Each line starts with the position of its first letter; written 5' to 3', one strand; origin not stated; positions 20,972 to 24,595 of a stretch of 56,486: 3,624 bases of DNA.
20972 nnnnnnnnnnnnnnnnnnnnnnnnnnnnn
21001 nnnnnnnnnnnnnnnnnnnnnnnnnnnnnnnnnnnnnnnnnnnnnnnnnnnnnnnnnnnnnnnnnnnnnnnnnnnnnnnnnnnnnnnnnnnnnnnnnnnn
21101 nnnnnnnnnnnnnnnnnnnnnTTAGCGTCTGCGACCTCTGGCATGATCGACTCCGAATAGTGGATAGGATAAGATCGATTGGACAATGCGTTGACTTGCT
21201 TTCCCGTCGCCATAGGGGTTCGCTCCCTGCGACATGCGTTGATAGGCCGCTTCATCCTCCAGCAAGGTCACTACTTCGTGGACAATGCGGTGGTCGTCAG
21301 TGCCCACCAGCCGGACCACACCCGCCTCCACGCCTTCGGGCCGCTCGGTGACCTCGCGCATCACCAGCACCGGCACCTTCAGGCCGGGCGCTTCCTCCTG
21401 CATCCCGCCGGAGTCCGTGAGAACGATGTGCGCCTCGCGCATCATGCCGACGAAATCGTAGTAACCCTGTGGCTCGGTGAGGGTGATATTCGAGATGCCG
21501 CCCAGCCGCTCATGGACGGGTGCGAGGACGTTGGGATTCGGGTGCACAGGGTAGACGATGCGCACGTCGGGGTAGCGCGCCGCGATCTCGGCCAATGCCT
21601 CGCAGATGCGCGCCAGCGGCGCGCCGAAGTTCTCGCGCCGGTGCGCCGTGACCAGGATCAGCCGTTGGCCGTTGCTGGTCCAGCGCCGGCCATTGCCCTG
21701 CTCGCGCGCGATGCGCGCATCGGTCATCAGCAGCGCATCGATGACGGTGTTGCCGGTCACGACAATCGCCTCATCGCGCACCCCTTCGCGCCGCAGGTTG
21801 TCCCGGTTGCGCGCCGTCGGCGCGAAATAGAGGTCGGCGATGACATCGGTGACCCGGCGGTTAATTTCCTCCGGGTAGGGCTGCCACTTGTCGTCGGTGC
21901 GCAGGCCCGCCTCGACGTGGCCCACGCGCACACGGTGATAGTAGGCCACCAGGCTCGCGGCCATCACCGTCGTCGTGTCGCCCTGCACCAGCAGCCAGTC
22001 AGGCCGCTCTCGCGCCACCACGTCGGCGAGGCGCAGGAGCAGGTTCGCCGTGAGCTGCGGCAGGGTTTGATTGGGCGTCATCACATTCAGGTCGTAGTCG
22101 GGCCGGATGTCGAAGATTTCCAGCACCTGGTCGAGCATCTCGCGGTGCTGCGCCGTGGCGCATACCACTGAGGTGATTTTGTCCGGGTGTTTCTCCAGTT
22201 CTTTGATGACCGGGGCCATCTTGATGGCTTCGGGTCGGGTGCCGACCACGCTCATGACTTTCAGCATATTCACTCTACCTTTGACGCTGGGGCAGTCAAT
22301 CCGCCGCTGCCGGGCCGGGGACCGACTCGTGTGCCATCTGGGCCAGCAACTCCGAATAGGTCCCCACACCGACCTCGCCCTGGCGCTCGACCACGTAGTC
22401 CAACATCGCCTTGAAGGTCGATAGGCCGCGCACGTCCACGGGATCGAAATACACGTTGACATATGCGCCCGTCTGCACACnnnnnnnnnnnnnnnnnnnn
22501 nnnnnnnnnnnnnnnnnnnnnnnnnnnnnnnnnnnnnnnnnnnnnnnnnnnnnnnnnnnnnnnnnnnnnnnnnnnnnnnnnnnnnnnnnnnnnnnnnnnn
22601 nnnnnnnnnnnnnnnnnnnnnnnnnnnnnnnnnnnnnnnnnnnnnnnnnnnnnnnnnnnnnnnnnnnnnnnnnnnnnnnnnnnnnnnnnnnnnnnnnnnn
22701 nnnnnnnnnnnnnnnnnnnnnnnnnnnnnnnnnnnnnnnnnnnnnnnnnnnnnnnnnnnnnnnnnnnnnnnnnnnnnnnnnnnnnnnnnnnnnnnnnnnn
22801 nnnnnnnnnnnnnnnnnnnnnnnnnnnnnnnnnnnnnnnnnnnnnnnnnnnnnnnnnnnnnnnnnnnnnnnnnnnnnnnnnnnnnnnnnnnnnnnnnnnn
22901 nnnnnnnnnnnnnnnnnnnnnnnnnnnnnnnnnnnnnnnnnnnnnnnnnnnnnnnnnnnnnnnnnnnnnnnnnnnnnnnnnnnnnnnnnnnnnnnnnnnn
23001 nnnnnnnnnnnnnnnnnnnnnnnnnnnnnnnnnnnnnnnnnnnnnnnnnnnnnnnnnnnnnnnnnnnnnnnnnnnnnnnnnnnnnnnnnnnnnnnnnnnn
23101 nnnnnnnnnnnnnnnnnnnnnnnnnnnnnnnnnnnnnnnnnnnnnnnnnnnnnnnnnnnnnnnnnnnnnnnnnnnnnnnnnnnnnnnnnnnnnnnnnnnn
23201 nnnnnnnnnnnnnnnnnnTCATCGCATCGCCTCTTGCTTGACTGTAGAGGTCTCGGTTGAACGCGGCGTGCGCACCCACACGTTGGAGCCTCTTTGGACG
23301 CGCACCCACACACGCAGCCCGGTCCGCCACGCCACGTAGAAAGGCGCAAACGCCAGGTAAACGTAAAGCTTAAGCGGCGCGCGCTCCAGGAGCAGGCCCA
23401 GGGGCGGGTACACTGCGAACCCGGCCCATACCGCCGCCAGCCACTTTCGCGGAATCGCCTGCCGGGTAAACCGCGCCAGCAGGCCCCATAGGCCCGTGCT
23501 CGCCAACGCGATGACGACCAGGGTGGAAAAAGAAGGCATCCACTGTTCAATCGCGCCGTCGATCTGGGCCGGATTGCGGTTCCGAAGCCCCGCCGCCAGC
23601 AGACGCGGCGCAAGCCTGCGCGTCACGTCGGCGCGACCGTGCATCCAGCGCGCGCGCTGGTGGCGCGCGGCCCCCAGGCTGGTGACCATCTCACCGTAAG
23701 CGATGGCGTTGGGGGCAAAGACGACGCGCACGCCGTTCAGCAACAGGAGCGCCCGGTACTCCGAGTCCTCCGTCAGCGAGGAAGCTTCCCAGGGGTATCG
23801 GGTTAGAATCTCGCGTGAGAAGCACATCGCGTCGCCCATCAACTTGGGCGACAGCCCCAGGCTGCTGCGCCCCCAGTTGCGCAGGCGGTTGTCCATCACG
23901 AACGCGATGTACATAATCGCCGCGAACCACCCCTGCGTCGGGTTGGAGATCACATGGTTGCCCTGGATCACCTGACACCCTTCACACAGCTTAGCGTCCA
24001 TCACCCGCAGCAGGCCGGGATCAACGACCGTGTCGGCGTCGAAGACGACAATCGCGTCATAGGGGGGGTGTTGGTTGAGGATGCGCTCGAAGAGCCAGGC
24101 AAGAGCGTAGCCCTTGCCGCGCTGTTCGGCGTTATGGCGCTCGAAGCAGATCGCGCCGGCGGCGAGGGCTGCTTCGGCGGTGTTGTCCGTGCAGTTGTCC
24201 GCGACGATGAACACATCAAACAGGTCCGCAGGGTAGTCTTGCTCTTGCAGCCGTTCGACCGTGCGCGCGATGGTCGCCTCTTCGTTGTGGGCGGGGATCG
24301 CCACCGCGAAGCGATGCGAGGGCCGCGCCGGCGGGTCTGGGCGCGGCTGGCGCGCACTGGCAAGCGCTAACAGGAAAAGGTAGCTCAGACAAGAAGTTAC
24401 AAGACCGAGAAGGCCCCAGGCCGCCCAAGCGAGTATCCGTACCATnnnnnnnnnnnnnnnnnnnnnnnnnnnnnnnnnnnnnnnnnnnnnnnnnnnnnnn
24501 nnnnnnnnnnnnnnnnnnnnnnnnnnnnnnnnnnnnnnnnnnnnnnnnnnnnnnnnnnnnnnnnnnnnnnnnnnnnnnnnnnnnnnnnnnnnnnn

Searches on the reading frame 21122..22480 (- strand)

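Call 47: search_protein_families(library=pfam, proteins=[window:21122-22480:-], max_evalue=0.00001)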
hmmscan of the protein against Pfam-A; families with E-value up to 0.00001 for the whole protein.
window:21122-22480:- (452 aa): 1 family
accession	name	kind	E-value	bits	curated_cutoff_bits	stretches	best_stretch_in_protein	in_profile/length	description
PF02350.25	Epimerase_2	-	5.4e-122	407.4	30.6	1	94-436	2-346/347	UDP-N-acetylglucosamine 2-epimerase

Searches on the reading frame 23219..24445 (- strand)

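Call 47: search_protein_families(library=pfam, proteins=[window:23219-24445:-], max_evalue=0.00001)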
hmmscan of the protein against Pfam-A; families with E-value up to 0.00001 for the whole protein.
window:23219-24445:- (408 aa): 3 families
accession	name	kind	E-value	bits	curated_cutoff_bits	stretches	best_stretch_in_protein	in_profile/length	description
PF13641.12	Glyco_tranf_2_3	-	1.9e-25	90.7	27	1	44-270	1-230/230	Glycosyltransferase like family 2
PF13632.12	Glyco_trans_2_3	-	4.1e-17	63.1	27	1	132-335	2-183/198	Glycosyl transferase family group 2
PF00535.33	Glycos_transf_2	-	9.2e-17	61.9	23.3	1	48-172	2-123/168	Glycosyl transferase family 2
